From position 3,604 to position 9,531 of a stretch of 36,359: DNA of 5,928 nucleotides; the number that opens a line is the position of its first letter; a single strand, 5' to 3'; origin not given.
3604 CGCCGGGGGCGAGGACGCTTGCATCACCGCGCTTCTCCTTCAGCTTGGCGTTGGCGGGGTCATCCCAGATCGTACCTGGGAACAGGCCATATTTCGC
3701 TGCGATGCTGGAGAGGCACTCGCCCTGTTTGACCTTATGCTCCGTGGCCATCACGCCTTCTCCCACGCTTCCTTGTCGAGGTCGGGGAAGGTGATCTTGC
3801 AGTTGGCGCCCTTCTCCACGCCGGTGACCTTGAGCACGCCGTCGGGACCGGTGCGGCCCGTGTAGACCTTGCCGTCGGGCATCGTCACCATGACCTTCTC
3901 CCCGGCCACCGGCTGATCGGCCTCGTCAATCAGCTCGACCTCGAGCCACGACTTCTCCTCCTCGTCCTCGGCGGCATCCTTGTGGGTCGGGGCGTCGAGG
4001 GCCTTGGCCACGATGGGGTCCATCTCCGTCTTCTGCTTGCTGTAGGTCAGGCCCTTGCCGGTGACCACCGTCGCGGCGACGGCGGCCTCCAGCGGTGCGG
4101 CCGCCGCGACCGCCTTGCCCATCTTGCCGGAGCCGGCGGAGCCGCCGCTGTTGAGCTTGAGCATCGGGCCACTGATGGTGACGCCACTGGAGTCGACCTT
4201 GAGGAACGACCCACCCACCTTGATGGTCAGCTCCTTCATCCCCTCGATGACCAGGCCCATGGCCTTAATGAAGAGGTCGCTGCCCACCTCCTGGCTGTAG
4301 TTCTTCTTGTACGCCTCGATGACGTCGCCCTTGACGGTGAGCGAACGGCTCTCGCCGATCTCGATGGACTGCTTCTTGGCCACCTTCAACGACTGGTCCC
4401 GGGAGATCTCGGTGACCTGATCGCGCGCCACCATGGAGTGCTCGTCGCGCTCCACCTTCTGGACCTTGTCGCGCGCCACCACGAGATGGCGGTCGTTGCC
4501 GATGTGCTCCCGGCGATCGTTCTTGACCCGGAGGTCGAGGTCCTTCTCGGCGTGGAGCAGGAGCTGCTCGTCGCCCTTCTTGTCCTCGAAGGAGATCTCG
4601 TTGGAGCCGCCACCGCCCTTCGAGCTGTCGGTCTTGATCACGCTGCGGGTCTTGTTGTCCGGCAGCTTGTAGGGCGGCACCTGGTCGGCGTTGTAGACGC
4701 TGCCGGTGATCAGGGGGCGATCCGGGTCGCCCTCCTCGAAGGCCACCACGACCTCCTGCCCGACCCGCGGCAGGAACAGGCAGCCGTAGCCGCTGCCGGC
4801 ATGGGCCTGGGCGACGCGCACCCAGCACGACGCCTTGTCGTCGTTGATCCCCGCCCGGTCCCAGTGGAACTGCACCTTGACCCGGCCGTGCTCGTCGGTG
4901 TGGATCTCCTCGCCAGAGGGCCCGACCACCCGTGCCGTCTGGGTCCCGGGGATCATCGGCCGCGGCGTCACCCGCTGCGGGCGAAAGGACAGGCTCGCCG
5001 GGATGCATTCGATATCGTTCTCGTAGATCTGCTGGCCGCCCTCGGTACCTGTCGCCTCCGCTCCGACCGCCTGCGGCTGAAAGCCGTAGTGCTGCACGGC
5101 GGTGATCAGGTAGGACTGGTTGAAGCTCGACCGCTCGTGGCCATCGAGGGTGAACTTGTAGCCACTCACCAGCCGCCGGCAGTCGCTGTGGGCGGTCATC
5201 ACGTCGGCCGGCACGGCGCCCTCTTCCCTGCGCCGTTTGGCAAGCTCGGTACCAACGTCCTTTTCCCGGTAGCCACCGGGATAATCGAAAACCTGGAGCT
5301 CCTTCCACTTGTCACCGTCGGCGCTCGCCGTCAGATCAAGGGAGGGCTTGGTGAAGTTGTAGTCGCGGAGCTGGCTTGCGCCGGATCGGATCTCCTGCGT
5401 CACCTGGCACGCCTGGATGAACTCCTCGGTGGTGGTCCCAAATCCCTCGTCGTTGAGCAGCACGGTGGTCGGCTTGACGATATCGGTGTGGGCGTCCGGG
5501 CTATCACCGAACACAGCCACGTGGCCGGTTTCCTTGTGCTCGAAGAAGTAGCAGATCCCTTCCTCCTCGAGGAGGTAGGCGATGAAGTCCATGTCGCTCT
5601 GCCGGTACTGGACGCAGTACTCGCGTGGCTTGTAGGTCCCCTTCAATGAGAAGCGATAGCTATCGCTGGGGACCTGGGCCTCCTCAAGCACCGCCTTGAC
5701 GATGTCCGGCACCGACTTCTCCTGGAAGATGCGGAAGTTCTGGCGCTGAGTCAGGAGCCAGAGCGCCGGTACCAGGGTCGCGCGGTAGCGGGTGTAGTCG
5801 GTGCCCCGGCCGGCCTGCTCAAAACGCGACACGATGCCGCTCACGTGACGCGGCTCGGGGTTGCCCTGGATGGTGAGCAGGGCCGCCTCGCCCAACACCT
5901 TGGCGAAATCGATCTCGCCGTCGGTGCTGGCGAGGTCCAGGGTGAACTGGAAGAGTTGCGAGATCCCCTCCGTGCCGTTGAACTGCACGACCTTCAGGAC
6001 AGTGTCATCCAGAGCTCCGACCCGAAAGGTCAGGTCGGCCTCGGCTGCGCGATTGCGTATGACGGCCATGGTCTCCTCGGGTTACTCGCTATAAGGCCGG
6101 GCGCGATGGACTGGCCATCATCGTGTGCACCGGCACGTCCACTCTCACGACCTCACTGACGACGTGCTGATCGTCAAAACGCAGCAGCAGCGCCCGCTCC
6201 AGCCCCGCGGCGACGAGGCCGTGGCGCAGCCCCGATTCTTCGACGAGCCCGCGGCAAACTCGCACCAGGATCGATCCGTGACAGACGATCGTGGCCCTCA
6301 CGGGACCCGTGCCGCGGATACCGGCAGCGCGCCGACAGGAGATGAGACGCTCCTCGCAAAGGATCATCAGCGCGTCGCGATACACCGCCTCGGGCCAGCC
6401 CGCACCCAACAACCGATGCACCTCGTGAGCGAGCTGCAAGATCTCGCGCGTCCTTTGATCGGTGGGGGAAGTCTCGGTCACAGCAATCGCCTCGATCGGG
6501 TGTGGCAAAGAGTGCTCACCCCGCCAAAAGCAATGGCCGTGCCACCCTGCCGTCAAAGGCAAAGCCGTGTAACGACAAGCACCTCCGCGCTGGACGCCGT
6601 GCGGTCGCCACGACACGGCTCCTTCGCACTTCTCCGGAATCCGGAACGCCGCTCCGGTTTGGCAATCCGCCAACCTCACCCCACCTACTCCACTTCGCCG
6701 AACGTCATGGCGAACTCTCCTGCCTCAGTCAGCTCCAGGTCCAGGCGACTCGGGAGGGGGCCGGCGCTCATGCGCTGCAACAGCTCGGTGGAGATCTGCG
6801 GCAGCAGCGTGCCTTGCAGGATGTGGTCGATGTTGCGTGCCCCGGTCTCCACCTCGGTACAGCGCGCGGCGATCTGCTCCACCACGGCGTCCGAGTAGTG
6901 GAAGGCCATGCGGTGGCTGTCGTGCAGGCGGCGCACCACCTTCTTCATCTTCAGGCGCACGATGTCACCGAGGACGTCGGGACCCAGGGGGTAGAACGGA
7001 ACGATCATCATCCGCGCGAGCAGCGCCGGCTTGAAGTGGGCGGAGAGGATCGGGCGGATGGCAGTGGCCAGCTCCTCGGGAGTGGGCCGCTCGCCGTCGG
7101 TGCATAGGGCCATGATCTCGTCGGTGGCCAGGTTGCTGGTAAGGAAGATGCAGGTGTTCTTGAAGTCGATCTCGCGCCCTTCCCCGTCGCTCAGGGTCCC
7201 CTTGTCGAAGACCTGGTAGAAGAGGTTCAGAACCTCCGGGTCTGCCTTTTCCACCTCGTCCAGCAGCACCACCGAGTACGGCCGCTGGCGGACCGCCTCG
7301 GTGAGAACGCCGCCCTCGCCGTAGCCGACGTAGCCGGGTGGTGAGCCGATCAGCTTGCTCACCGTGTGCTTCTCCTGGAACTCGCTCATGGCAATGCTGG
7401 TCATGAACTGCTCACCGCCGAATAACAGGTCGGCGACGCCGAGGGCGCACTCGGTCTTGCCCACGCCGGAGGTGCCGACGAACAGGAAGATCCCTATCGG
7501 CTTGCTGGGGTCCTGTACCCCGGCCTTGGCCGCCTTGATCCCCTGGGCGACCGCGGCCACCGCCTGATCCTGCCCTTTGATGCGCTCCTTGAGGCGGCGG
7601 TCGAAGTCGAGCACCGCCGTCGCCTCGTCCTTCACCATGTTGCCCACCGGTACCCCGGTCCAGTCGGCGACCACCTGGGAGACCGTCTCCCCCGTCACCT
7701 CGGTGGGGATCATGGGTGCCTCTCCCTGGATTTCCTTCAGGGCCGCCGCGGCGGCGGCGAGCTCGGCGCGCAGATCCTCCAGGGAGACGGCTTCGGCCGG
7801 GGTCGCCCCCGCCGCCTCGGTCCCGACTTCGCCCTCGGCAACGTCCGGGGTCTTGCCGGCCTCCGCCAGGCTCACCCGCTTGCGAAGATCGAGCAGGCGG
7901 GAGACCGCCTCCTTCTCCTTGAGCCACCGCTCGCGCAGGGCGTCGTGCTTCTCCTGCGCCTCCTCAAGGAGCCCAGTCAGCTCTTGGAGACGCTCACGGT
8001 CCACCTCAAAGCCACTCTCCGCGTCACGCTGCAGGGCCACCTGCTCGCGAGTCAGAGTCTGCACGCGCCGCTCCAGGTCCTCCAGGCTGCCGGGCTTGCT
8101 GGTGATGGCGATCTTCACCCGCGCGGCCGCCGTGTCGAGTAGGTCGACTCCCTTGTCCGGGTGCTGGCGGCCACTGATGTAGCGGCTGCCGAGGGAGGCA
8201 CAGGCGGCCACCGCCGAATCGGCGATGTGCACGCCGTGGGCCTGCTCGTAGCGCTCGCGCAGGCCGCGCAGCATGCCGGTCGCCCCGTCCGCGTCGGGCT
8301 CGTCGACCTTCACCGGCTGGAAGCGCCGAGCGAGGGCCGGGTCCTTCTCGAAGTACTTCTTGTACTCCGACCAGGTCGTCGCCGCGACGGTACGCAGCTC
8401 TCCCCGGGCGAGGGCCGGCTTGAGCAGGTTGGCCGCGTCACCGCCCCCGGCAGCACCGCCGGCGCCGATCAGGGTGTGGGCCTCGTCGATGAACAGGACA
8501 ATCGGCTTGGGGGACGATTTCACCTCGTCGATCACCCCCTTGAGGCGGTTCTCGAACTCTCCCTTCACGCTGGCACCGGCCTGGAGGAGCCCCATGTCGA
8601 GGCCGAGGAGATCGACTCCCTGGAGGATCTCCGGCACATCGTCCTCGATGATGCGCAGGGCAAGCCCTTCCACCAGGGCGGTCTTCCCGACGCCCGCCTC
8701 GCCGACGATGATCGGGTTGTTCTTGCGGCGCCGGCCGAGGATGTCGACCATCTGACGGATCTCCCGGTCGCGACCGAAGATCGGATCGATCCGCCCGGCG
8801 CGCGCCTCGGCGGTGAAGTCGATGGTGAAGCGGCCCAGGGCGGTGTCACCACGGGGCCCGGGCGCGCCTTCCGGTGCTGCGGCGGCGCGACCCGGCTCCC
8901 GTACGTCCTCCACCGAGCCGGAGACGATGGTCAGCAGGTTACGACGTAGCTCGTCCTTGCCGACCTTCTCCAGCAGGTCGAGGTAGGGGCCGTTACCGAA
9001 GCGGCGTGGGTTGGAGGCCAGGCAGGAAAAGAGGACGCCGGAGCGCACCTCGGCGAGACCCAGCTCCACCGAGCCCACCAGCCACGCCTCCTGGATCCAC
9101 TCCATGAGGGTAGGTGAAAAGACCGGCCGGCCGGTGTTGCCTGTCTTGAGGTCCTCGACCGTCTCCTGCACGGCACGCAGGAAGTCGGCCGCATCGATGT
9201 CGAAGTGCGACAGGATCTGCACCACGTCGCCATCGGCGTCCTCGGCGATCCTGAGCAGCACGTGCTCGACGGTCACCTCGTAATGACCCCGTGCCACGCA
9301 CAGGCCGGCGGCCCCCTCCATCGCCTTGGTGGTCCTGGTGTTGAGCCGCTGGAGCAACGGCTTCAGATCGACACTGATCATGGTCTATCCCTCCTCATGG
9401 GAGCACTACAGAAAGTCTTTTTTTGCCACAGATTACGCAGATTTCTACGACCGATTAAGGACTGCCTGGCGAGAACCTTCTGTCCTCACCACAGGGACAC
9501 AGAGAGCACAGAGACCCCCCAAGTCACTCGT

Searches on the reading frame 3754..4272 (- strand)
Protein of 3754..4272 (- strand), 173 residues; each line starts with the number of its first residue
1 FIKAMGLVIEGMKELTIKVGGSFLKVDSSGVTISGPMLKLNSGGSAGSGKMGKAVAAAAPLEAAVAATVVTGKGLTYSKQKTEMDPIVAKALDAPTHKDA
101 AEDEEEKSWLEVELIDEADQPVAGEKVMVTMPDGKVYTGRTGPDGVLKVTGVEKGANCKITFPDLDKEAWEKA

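Call 69: search_solved_structures(query=window:3754-4272:-, max_evalue=10, show_alignments=2)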
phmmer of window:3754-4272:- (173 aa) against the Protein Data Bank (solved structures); distinct sequences matched with E-value up to 10: 5.
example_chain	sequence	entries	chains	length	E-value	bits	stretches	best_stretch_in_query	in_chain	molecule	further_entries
7r5r_K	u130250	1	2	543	1.2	12.4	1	78-132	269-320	Centromere protein C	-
7qoo_C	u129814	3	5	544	1.2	12.4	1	78-132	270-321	Centromere protein C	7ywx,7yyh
7pii_K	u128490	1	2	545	1.2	12.4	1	78-132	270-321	Centromere protein C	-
28op_C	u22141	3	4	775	1.3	12.3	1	78-132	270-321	Centromere protein C,Methylated-DNA--protein-cysteine methyltransferase | Centromere protein C,Centromere protein C,Centromere protein C,Centromere protein C,Me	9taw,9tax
6ppt_A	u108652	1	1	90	1.3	12.3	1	32-63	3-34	Alkaline phosphatase,Chaperone protein DnaJ 2 fusion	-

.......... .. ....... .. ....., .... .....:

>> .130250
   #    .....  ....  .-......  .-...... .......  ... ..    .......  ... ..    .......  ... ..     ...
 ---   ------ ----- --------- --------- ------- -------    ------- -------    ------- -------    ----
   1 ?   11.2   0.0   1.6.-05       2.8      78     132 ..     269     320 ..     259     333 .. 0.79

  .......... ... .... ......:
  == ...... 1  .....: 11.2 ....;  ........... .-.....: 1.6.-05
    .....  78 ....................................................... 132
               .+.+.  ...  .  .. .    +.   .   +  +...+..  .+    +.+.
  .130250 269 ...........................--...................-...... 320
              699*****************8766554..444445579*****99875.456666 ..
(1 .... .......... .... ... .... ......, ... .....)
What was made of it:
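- Tried and rejected: PDB sequence search with the VgrG C-terminal 173 residues: only chance-level matches (best E=1.2; call 69).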

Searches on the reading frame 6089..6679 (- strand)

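Call 5: search_protein_families(library=pfam, proteins=[window:6089-6679:-], max_evalue=0.1)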
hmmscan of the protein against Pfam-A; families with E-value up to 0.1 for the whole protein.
window:6089-6679:- (196 aa): 1 family
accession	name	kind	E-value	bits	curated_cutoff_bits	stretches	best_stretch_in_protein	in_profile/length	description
PF13366.12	PDDEXK_3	-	1.7e-05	25.6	22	1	75-120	2-47/117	PD-(D/E)XK nuclease superfamily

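Call 6: search_protein_families(library=ncbifam, proteins=[window:6089-6679:-], max_evalue=0.1)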
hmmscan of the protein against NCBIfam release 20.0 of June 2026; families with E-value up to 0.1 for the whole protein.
window:6089-6679:- (196 aa): 2 families
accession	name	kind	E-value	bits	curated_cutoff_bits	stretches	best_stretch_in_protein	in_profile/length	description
TIGR04256.1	GxxExxY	subfamily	5.2e-06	26.8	35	1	77-119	3-45/116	GxxExxY protein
NF037978.1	T2SS_GspB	equivalog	0.049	13.9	100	1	37-79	16-60/179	type II secretion system assembly factor GspB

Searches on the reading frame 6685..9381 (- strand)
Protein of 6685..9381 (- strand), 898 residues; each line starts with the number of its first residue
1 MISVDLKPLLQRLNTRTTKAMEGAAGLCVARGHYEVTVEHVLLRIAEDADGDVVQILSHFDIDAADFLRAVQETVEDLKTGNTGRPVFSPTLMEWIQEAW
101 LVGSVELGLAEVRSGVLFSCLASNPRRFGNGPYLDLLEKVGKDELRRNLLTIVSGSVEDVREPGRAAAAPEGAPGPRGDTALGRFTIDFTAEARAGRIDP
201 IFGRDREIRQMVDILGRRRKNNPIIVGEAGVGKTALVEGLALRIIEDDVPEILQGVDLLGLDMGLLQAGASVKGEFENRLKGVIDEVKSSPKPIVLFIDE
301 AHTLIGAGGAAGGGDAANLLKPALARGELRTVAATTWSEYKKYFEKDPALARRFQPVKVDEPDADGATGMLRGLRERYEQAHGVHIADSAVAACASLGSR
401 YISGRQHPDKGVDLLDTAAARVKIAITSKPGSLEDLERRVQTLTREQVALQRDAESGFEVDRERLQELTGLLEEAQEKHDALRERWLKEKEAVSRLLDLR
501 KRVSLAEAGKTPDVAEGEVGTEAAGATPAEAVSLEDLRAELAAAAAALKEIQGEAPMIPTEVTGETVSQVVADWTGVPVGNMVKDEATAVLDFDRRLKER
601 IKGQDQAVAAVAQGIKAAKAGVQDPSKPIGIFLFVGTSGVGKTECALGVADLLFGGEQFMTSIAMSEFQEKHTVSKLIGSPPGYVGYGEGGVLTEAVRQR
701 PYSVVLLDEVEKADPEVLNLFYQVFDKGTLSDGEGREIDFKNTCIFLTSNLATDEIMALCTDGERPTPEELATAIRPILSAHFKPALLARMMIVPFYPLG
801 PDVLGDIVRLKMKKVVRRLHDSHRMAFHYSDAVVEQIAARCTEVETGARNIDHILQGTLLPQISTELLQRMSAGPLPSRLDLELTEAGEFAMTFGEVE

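Call 7: search_protein_families(library=pfam, proteins=[window:6685-9381:-], max_evalue=0.001)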
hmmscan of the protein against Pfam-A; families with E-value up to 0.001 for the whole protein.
window:6685-9381:- (898 aa): 13 families
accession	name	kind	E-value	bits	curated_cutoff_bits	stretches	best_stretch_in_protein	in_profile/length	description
PF07724.20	AAA_2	-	1.1e-53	182.1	27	1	627-793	1-165/166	AAA domain (Cdc48 subfamily)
PF17871.7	AAA_lid_9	-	2.4e-27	95.3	22.8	1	365-459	3-94/104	AAA lid domain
PF00004.35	AAA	-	1.7e-15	58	21.2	2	224-354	2-123/131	ATPase family associated with various cellular activities (AAA)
PF10431.15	ClpB_D2-small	-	1.9e-15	57.1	21.9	1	799-871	1-72/81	C-terminal, D2-small domain, of ClpB protein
PF07728.20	AAA_5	-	2.8e-10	40.8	22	1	632-747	2-119/139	AAA domain (dynein-related subfamily)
PF13191.12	AAA_16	-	7.1e-10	40.1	32.6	1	201-247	2-51/167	AAA ATPase domain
PF13401.12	AAA_22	-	2.4e-07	31.6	27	0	219-304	4-96/130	AAA domain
PF02861.25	Clp_N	-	2.2e-05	25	20.7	1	25-73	2-50/53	Clp amino terminal domain, pathogenicity island component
PF01637.24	ATPase_2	-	0.00023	21.5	33.2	0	202-240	2-40/225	ATPase domain predominantly from Archaea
PF05729.18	NACHT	-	0.00027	21.2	26.7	0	224-250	4-30/167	NACHT domain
PF20720.3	nSTAND3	-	0.00052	20.2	27.2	0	208-249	7-46/155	Novel STAND NTPase 3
PF16326.10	ABC_tran_CTD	-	0.00055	20.5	32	1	433-487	10-65/69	ABC transporter C-terminal domain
PF25201.1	nSTAND6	-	0.00063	20.2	27.7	0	201-241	1-39/148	Novel STAND NTPase 6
